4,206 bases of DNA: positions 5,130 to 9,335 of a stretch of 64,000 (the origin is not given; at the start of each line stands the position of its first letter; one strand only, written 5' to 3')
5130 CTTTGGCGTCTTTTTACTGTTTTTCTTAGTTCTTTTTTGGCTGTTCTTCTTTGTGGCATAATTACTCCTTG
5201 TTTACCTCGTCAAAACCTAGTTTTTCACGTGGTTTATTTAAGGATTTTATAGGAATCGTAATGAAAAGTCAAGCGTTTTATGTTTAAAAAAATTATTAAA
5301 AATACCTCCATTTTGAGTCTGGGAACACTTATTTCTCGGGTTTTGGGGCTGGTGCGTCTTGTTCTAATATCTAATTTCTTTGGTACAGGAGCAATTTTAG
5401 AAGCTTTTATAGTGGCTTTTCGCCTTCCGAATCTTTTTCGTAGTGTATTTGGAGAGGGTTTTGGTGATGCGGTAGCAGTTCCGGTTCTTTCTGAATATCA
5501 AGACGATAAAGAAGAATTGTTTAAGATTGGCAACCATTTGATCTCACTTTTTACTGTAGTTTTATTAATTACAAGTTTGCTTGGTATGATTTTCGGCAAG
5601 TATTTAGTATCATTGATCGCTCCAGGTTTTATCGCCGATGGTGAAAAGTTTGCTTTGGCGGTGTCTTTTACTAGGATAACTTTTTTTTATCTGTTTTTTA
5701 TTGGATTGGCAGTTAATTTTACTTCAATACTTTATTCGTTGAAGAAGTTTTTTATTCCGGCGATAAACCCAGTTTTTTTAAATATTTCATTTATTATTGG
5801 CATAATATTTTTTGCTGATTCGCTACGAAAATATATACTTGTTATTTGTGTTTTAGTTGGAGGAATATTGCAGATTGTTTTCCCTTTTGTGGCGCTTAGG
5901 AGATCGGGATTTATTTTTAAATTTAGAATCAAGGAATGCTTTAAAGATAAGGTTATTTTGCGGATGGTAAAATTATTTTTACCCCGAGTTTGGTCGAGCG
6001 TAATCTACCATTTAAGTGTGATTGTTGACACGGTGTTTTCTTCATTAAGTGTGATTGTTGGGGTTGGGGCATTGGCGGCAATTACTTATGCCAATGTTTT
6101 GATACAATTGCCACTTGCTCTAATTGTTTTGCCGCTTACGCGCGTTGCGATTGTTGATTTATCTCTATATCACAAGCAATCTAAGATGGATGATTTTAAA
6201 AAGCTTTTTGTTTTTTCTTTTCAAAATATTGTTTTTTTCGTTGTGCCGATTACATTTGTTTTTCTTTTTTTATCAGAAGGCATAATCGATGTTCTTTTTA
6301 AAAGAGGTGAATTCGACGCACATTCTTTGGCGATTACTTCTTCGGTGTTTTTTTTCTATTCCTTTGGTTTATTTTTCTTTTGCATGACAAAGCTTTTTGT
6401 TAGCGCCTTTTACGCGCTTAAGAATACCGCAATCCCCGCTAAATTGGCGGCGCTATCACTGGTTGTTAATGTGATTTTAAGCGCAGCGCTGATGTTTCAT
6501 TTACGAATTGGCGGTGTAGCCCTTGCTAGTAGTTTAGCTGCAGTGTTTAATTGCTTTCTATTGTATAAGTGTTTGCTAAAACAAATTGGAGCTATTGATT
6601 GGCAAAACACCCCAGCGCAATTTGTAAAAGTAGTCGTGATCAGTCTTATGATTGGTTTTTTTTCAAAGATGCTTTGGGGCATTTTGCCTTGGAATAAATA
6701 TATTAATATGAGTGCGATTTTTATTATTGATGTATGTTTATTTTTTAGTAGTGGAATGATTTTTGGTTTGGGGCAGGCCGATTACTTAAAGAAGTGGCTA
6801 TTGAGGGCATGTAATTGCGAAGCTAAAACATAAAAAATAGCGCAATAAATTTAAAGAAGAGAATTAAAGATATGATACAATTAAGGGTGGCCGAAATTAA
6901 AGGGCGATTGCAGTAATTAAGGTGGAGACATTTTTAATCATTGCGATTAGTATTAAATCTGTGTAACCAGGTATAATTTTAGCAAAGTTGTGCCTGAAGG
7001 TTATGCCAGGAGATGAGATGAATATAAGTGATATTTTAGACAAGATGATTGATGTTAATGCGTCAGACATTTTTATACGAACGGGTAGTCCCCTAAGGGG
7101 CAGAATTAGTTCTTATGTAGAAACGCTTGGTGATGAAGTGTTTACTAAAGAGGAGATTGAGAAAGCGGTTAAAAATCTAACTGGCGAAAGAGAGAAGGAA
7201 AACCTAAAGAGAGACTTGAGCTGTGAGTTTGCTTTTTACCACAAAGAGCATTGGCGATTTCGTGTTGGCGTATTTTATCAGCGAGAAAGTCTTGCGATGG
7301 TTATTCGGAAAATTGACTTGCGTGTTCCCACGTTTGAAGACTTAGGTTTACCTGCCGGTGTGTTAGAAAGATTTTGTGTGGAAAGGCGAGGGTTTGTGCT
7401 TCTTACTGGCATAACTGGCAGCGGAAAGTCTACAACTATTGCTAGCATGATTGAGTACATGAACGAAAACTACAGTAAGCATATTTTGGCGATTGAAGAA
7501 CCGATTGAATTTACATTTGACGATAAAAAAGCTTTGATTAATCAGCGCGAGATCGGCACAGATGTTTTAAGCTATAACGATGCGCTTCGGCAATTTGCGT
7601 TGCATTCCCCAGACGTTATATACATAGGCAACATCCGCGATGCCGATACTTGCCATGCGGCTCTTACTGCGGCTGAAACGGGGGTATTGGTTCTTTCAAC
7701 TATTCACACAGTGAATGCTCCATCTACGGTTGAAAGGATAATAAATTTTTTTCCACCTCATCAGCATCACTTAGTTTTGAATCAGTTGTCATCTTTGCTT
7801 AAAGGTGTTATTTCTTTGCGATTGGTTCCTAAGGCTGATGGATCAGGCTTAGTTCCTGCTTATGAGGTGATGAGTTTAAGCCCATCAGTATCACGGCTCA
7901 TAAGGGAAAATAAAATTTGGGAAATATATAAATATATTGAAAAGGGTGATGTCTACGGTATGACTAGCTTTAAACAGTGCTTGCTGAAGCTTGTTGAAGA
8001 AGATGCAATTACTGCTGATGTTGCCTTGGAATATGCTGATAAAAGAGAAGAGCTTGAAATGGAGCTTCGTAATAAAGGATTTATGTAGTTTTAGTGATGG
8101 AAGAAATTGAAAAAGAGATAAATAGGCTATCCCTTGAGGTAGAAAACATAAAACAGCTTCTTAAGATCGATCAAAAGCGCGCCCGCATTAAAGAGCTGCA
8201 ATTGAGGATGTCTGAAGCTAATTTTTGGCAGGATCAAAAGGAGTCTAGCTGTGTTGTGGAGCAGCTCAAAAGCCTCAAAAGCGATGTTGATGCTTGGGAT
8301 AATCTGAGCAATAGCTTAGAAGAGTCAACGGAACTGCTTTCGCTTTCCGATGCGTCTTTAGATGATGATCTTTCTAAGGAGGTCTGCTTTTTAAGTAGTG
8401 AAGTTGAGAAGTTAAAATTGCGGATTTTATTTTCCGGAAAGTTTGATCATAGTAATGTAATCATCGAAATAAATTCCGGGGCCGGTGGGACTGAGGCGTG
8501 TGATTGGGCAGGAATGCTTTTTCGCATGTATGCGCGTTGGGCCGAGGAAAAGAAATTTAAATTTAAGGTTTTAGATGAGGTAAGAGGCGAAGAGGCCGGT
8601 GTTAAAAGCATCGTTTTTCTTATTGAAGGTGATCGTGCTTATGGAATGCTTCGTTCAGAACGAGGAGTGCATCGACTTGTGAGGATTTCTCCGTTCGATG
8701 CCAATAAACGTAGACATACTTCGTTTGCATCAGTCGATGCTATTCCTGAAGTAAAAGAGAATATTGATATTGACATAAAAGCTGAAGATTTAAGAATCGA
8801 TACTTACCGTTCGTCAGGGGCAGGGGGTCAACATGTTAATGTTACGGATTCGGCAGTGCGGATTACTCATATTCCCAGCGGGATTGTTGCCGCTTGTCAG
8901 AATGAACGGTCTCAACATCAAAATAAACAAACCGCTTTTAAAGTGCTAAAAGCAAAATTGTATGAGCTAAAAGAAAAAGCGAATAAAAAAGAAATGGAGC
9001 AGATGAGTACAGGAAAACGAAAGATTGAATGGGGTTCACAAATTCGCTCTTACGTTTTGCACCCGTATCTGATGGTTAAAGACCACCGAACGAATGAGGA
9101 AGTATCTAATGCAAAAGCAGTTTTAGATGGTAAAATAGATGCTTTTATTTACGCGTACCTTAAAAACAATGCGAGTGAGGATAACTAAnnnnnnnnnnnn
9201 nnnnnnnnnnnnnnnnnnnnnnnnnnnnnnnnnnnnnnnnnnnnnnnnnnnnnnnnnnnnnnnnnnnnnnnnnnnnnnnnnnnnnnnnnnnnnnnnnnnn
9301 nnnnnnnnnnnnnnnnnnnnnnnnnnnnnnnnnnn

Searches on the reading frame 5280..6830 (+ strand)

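Call 48: search_protein_families(library=pfam, proteins=[window:5280-6830:+], max_evalue=0.00001)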
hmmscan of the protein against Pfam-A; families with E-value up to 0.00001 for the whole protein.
window:5280-6830:+ (517 aa): 1 family
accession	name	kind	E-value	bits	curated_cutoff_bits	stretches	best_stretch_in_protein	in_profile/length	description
PF03023.19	MurJ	-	7.4e-93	312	27.4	1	30-460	1-427/451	Lipid II flippase MurJ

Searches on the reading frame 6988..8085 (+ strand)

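Call 48: search_protein_families(library=pfam, proteins=[window:6988-8085:+], max_evalue=0.00001)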
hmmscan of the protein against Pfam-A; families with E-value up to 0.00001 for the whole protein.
window:6988-8085:+ (366 aa): 1 family
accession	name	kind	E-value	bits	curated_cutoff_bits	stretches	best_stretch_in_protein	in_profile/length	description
PF00437.27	T2SSE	-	1.1e-34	120.2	24.9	1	86-284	89-282/370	Type II/IV secretion system protein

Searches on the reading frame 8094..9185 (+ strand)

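Call 48: search_protein_families(library=pfam, proteins=[window:8094-9185:+], max_evalue=0.00001)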
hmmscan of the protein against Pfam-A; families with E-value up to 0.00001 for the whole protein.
window:8094-9185:+ (364 aa): 2 families
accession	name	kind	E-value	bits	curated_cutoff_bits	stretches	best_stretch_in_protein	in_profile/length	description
PF03462.23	PCRF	-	2e-56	191.3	24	1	29-214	2-194/194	PCRF domain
PF00472.26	RF-1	-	1.9e-43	147.5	35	1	222-332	1-116/116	RF-1 domain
